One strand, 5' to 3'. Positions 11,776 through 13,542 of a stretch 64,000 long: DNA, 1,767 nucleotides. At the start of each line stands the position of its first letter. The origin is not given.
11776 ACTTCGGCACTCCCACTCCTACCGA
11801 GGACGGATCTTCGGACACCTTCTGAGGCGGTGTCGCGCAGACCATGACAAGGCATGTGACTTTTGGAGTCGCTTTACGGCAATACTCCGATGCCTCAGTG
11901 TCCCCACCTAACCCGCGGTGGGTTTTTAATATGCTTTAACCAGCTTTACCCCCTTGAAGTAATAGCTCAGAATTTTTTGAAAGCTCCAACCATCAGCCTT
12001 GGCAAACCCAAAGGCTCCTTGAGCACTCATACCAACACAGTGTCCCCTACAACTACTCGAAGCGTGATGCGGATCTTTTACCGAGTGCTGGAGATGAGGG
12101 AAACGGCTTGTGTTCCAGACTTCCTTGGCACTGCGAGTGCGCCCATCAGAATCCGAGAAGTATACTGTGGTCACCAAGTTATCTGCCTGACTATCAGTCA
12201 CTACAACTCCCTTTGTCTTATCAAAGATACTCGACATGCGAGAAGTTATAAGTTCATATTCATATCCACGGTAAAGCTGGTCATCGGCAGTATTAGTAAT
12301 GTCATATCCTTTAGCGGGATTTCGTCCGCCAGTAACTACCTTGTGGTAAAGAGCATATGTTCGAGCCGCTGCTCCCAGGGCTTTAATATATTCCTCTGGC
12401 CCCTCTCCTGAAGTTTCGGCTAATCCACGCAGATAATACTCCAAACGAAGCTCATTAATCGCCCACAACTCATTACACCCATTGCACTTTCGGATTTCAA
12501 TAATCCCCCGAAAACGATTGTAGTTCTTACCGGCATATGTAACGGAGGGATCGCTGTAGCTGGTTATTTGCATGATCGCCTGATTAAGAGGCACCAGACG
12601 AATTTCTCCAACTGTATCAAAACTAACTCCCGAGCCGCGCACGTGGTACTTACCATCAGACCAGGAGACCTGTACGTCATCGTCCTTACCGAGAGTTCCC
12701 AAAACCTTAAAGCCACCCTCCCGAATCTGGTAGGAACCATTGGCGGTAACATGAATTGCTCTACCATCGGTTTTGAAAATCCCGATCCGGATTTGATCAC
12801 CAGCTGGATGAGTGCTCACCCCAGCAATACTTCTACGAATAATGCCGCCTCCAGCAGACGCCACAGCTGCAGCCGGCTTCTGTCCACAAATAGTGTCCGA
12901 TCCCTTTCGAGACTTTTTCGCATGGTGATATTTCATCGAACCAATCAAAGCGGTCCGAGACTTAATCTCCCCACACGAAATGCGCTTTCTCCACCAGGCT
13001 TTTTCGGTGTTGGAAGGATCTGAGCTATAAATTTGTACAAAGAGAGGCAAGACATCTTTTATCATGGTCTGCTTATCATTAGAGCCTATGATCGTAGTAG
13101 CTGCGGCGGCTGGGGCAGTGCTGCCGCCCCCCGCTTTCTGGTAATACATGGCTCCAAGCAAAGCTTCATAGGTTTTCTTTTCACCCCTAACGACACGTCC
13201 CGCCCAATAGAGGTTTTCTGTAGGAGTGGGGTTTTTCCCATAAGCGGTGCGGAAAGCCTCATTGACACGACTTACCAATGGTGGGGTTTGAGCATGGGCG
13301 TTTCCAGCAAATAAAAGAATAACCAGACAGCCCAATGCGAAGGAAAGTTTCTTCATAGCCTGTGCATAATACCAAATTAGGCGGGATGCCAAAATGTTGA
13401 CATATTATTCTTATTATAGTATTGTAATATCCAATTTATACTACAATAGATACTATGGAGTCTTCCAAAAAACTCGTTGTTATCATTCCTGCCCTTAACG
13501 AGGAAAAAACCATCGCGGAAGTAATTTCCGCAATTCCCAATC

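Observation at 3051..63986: Roughly 60-kb envelope-glycosylation island with an exceptional density of GT-C membrane glycosyltransferases fed by three polyprenyl-phosphate-sugar synthases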

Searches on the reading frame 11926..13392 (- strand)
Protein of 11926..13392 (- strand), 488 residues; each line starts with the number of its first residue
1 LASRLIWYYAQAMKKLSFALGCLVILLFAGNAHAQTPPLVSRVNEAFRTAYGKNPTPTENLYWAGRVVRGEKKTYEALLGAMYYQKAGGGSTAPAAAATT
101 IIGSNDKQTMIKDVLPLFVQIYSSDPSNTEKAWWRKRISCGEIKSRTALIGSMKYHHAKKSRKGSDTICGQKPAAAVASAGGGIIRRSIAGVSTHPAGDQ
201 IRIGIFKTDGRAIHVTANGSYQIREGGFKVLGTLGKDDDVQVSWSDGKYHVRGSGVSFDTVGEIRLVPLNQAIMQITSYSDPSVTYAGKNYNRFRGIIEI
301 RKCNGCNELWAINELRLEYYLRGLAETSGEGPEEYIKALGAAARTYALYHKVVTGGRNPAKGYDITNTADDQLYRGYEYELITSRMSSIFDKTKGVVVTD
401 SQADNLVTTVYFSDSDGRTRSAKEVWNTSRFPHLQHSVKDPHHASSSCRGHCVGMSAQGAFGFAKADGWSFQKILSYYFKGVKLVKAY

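Call 3: search_protein_families(library=pfam, proteins=[window:11926-13392:-], max_evalue=0.01)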
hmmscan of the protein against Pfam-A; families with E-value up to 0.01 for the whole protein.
window:11926-13392:- (488 aa): 1 family
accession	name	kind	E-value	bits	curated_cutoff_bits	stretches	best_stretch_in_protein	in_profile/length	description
PF08486.15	SpoIID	-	1.1e-11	45.7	23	1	308-399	4-96/97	Stage II sporulation protein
